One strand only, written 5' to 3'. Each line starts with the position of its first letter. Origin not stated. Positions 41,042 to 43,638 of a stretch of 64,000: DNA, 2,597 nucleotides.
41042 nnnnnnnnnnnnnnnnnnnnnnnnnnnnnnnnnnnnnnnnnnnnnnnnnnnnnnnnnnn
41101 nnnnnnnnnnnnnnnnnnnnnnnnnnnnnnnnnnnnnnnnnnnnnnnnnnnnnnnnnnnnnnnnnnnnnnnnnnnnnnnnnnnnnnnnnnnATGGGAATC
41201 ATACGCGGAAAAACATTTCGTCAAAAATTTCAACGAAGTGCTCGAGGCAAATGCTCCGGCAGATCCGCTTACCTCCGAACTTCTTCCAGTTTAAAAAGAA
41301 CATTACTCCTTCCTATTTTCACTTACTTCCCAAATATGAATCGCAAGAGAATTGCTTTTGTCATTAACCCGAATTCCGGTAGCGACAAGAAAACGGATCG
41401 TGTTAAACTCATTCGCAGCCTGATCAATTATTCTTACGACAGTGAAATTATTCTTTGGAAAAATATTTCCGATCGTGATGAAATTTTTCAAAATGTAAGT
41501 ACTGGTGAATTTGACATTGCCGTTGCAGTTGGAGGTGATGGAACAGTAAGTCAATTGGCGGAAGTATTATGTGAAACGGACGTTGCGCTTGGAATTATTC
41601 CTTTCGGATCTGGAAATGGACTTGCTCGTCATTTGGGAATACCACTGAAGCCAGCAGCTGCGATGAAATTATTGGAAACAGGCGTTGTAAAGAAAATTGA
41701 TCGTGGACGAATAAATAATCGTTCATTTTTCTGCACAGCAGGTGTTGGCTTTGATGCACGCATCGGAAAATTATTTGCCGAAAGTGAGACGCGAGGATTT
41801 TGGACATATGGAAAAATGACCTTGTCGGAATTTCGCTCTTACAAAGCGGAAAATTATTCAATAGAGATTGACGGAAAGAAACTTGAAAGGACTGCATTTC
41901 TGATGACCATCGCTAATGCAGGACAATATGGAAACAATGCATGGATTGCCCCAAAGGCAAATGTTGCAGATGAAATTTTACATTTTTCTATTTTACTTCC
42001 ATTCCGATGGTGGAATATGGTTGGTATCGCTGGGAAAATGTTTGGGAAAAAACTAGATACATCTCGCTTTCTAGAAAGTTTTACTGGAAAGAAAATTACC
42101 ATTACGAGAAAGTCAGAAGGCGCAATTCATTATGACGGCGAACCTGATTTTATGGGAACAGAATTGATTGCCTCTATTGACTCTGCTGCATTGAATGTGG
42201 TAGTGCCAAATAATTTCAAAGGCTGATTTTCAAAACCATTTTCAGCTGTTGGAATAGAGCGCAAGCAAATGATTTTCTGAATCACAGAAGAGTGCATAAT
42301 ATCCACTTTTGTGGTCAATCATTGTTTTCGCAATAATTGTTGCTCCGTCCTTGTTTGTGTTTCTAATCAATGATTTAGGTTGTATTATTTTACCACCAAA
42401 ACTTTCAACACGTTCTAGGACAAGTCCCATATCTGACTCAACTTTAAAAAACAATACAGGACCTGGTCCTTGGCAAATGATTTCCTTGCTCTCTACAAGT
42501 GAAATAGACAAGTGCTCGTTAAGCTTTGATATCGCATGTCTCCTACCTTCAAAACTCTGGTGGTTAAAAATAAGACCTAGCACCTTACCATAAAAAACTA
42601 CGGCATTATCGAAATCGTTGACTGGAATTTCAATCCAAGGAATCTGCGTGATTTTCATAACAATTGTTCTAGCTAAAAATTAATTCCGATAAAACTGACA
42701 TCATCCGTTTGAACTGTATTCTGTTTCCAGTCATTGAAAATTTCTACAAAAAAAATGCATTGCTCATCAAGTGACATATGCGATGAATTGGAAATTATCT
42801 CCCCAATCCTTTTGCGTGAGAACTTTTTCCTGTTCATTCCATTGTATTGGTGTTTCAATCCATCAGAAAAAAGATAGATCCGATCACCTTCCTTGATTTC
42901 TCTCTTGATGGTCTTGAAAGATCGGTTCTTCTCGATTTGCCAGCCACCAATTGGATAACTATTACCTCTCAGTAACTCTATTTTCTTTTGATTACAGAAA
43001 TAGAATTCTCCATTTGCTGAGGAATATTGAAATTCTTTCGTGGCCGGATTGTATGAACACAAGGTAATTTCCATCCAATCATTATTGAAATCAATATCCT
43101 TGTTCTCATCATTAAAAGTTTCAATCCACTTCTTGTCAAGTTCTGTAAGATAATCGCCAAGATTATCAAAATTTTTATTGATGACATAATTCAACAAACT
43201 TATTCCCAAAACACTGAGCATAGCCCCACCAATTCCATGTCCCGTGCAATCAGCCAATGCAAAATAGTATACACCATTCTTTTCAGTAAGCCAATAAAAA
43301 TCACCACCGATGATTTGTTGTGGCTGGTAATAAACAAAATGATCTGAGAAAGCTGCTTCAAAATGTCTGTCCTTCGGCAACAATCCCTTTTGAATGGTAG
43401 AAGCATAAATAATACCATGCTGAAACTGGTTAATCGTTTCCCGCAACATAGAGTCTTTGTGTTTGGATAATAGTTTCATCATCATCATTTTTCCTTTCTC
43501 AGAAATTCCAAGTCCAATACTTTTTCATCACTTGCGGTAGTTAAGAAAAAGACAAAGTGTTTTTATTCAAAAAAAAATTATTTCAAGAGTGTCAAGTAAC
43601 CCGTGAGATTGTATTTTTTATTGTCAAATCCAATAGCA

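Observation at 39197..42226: Contiguous lipid cassette: LpxH-family pyrophosphatase, UgtP/MGDG-synthase-like GT28, DgkB-type lipid kinase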

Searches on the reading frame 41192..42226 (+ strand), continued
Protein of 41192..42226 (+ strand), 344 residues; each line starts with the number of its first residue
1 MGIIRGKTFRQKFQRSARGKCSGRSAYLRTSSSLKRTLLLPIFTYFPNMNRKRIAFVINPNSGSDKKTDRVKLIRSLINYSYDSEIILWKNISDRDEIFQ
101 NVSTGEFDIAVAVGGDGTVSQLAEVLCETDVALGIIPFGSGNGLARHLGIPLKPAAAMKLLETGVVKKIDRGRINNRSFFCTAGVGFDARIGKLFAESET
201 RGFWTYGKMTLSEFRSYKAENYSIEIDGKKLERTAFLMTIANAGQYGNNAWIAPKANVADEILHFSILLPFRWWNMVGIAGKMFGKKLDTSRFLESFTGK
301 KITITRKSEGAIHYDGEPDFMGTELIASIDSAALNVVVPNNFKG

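Call 81: find_encoding_contigs(protein=P0444, flank=4000, max_places=1)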
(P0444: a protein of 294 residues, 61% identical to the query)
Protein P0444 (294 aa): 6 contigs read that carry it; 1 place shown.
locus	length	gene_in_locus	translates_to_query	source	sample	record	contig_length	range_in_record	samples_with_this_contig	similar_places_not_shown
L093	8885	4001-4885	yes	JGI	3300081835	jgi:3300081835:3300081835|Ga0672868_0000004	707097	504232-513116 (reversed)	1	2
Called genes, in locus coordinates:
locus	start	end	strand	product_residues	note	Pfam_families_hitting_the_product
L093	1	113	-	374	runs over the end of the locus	PF02684:LpxB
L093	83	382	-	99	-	-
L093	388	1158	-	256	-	PF01975:SurE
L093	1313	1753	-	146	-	PF00011:HSP20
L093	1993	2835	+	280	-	PF00149:Metallophos, PF12850:Metallophos_2 (faint)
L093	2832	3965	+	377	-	PF13528:Glyco_trans_1_3, PF04101:Glyco_tran_28_C (weak)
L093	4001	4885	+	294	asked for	PF00781:DAGK_cat, PF19279:YegS_C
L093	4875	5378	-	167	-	PF00877:NLPC_P60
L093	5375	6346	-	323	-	PF03537:Glyco_hydro_114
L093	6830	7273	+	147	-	PF01668:SmpB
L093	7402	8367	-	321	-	-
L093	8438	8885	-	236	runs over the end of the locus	PF01135:PCMT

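Call 82: find_encoding_contigs(protein=P0467, flank=4000, max_places=1)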
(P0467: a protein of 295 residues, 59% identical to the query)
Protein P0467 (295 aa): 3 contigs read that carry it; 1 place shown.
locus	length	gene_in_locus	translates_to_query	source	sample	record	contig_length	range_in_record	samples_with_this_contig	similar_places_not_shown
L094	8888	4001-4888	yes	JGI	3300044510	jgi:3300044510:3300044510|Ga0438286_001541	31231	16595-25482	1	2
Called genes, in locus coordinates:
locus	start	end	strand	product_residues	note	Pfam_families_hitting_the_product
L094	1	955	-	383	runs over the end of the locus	PF08486:SpoIID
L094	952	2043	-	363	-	PF02684:LpxB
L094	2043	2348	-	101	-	-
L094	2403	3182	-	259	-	PF01975:SurE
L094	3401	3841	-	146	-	PF00011:HSP20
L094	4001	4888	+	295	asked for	PF00781:DAGK_cat, PF19279:YegS_C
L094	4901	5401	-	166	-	PF00877:NLPC_P60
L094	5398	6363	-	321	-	PF03537:Glyco_hydro_114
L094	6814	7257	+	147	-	PF01668:SmpB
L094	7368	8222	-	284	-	-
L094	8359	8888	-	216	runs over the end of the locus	PF01135:PCMT, PF00398:RrnaAD (faint)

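Call 83: find_encoding_contigs(protein=P0508, flank=4000, max_places=1)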
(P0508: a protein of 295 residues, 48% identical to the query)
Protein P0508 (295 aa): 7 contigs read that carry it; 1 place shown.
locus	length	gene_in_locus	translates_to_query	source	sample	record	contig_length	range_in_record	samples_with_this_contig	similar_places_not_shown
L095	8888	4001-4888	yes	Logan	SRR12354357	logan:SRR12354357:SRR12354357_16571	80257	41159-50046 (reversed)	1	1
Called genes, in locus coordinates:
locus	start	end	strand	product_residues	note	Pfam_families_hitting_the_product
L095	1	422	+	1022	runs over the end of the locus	PF00873:ACR_tran, PF02355:SecD_SecF_C (faint), PF03176:MMPL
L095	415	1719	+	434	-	PF02321:OEP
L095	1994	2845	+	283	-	PF00149:Metallophos, PF12850:Metallophos_2 (faint)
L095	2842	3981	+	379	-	PF13528:Glyco_trans_1_3, PF04101:Glyco_tran_28_C (weak)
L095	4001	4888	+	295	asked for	PF00781:DAGK_cat, PF19279:YegS_C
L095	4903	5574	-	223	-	PF20334:DUF6629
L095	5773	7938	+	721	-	PF00515:TPR_1 (faint), PF07719:TPR_2 (faint), PF13181:TPR_8 (faint), PF13424:TPR_12, PF08448:PAS_4, PF13426:PAS_9, PF07228:SpoIIE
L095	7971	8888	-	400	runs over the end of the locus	PF03447:NAD_binding_3, PF00742:Homoserine_dh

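Call 84: find_encoding_contigs(protein=P0499, flank=4000, max_places=1)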
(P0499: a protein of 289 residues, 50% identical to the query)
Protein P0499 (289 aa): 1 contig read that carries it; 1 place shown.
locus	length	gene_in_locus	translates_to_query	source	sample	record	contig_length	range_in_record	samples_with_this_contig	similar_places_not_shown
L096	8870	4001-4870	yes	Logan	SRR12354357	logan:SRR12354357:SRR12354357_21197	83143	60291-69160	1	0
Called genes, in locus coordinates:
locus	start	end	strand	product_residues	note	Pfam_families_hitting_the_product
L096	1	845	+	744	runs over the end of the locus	PF01435:Peptidase_M48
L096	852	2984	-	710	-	-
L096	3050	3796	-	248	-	PF00106:adh_short, PF08659:KR, PF23441:SDR (faint), PF13561:adh_short_C2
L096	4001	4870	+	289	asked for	PF00781:DAGK_cat, PF19279:YegS_C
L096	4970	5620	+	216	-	-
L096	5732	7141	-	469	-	PF02878:PGM_PMM_I, PF02879:PGM_PMM_II, PF02880:PGM_PMM_III, PF00408:PGM_PMM_IV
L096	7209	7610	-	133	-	PF25056:DUF7793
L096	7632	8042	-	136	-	-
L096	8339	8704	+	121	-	PF06127:Mpo1-like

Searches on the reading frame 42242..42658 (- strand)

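Call 3: search_protein_families(library=pfam, proteins=[window:42242-42658:-], max_evalue=0.01)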
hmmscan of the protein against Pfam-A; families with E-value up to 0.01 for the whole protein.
window:42242-42658:- (138 aa): 2 families
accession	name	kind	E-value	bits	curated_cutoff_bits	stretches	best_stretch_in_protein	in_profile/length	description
PF00903.31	Glyoxalase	-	4.9e-06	27.4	20.6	1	6-95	2-99/121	Glyoxalase/Bleomycin resistance protein/Dioxygenase superfamily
PF22677.2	Ble-like_N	-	7.4e-05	22.9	24.5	1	6-33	2-29/41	Bleomycin resistance protein-like N-terminal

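Call 4: search_protein_families(library=ncbifam, proteins=[window:42242-42658:-], max_evalue=0.01)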
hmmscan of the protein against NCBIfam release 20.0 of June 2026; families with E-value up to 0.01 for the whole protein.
window:42242-42658:- (138 aa): 2 families
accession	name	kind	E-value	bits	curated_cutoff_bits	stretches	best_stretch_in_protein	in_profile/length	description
NF053614.1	AfsKbindKbpAStmc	equivalog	0.0032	17.2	250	1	8-101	7-95/231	AfsK-binding protein KbpA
TIGR03211.1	catechol_2_3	equivalog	0.0083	15.4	320.2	1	3-37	2-36/303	catechol 2,3-dioxygenase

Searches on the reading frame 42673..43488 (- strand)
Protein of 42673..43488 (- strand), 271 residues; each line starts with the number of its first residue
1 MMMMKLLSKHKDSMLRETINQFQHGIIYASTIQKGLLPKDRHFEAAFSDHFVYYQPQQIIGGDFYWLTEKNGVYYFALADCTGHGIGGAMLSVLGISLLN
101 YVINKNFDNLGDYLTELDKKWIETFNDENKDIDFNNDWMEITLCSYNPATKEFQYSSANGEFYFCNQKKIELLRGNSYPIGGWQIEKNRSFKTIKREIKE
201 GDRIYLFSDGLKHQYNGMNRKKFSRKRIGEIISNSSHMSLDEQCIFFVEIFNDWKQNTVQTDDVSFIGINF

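Call 3: search_protein_families(library=pfam, proteins=[window:42673-43488:-], max_evalue=0.01)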
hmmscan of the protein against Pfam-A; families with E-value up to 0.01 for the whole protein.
window:42673-43488:- (271 aa): 1 family
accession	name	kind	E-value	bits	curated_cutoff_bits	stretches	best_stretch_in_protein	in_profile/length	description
PF07228.17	SpoIIE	-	9.8e-19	68.5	25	1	72-269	3-189/192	Stage II sporulation protein E (SpoIIE)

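Call 4: search_protein_families(library=ncbifam, proteins=[window:42673-43488:-], max_evalue=0.01)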
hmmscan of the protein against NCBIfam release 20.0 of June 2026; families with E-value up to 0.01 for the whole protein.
window:42673-43488:- (271 aa): 2 families
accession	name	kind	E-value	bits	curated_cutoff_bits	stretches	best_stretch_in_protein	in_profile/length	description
NF038263.1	prot_phos_SiaA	equivalog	7.1e-34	117.4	700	1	14-269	403-655/658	biofilm regulation protein phosphatase SiaA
TIGR02865.1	spore_II_E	equivalog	0.0059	14.7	490.8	0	62-259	568-752/764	stage II sporulation protein E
